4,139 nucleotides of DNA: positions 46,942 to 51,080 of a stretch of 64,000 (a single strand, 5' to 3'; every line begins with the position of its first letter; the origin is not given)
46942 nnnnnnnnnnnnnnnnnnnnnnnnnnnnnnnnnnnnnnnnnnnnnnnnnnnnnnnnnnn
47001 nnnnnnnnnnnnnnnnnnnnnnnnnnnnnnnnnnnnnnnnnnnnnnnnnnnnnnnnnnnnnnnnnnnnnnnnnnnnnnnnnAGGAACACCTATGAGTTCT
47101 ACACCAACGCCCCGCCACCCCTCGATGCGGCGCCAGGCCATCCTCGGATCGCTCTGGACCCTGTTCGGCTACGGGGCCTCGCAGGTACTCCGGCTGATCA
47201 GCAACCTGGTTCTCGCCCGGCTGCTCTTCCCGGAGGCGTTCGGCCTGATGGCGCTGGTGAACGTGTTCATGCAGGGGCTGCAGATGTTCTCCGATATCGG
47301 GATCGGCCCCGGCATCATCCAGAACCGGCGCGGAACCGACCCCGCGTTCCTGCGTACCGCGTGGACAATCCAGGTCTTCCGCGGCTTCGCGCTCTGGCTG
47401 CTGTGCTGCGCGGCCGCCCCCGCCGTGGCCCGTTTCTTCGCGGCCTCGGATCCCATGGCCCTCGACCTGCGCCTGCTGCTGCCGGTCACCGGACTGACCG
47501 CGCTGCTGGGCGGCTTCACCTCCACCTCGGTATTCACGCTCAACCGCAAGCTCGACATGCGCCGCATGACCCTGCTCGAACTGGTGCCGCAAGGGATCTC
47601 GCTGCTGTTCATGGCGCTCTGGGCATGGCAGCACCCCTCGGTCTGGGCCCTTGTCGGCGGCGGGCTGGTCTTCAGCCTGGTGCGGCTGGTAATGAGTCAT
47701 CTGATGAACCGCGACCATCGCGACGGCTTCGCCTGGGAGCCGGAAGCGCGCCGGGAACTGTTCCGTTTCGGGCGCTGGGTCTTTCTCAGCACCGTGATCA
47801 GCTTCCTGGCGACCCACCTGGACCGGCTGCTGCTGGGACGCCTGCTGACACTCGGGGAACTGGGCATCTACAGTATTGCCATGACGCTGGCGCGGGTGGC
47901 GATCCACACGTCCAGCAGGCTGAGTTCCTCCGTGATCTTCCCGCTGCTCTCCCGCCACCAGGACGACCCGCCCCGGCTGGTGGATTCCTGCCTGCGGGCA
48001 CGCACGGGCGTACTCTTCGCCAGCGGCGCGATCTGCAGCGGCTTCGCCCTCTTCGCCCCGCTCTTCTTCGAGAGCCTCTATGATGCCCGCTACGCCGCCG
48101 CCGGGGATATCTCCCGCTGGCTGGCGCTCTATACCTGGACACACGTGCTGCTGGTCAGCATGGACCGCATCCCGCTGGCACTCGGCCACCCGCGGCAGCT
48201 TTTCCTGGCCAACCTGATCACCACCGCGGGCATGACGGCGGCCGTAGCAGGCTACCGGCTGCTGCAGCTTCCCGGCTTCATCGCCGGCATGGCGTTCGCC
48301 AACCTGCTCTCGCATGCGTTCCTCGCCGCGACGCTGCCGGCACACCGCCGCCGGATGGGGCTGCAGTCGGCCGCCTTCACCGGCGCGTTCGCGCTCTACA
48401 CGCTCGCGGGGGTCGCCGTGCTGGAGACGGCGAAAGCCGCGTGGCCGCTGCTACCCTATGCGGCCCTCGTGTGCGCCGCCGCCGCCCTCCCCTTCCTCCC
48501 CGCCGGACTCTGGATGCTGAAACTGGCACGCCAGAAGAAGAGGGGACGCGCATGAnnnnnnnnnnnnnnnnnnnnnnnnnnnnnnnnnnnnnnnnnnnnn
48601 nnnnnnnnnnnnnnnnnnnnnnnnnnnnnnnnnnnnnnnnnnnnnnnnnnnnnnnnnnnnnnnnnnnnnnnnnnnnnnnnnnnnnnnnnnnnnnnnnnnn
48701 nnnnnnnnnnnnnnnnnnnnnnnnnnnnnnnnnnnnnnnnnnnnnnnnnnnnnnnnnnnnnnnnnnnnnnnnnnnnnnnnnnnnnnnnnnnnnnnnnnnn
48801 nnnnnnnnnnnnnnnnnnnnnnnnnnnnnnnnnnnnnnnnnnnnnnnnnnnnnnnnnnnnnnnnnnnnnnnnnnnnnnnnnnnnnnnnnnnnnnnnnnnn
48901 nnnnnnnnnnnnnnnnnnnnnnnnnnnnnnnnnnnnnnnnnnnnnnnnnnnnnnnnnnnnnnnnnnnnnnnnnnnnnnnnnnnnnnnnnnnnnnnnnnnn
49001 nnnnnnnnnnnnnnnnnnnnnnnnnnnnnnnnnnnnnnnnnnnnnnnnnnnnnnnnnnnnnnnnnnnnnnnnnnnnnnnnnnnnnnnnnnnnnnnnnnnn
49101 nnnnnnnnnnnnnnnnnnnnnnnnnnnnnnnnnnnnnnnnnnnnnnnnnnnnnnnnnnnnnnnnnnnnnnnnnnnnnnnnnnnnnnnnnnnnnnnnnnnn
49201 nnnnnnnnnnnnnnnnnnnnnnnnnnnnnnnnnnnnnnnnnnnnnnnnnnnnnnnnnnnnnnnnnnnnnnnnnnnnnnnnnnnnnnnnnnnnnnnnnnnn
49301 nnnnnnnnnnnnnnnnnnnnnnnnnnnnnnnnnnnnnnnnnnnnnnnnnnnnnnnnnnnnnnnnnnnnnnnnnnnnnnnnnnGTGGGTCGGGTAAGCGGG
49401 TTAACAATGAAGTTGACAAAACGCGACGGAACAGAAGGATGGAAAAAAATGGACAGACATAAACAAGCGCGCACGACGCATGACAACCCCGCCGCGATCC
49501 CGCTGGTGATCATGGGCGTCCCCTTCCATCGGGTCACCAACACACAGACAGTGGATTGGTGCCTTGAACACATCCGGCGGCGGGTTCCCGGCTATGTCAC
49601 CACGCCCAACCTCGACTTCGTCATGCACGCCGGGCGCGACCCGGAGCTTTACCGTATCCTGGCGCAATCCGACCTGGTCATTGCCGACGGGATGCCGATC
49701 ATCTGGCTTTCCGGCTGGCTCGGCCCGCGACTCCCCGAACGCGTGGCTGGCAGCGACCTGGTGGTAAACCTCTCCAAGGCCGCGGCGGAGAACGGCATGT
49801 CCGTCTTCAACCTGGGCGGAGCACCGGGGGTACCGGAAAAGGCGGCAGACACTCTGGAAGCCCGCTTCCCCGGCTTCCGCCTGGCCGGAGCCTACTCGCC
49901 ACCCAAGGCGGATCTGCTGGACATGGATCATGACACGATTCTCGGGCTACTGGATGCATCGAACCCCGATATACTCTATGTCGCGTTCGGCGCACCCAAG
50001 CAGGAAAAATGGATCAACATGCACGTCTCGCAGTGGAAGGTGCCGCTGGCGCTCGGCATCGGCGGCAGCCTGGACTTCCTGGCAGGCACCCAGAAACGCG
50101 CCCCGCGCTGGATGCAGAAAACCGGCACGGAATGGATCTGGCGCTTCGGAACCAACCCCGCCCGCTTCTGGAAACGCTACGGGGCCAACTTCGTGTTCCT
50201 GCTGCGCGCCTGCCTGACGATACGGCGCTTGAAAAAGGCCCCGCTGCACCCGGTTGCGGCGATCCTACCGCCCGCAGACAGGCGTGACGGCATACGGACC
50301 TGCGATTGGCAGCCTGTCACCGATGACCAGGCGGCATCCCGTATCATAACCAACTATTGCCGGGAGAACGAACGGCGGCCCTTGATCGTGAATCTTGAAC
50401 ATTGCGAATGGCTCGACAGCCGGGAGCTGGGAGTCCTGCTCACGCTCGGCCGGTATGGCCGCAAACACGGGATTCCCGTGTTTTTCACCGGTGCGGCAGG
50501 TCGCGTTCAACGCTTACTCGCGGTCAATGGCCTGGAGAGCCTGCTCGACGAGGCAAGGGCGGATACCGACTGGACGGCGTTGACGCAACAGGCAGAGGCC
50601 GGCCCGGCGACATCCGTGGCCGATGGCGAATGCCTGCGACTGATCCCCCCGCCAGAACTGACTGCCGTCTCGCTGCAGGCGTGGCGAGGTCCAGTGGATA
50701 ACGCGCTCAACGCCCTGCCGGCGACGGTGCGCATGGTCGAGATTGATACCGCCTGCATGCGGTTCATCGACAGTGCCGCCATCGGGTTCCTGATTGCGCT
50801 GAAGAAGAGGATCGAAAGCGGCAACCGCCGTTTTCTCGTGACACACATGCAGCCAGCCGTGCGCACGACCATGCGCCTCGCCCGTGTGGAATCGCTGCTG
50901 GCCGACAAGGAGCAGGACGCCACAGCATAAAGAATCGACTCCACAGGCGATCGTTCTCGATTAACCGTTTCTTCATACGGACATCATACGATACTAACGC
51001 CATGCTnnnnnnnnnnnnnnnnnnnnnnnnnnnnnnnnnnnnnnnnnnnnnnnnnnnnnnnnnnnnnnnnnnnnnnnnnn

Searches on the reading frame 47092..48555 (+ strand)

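Call 59: search_protein_families(library=ncbifam, proteins=[window:47092-48555:+], max_evalue=1e-10)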
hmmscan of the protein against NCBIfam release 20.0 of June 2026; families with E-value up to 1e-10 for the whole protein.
window:47092-48555:+ (487 aa): 3 families
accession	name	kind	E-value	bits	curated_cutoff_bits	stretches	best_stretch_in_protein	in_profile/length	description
NF007773.0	PRK10459.1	equivalog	5.7e-37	127.8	273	1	11-394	2-381/492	MOP flippase family protein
NF047674.1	TeichurnBiosyTuaB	equivalog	8.4e-31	107.5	580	1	11-372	3-359/469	teichuronic acid biosynthesis protein TuaB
NF058658.1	Oglyco_Wzx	exception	3.1e-21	75.9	720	1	11-298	5-285/478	O-glycosylation flippase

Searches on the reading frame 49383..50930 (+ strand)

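Call 59: search_protein_families(library=ncbifam, proteins=[window:49383-50930:+], max_evalue=1e-10)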
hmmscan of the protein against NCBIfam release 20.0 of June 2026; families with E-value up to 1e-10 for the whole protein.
window:49383-50930:+ (515 aa): 5 families
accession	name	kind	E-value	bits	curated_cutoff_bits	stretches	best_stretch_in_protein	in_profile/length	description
NF041872.1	EPS_EpsA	equivalog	4.3e-48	164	500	1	62-269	39-246/265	exopolysaccharide biosynthesis glycosyltransferase EpsA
TIGR00696.1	wecG_tagA_cpsF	superfamily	1.4e-37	129.1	69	1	92-266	2-173/178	WecB/TagA/CpsF family glycosyltransferase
NF041710.1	UDPacetylman_taseTarA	equivalog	3.9e-33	114.9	350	1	43-258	11-223/247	N-acetylglucosaminyldiphosphoundecaprenol N-acetyl-beta-D-mannosaminyltransferase TarA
NF002980.1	PRK03692.1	equivalog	4.7e-25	88.4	323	1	44-264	7-224/240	lipopolysaccharide N-acetylmannosaminouronosyltransferase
TIGR00377.1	ant_ant_sig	superfamily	2.9e-14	52.8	53.45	0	319-389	31-101/108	anti-sigma factor antagonist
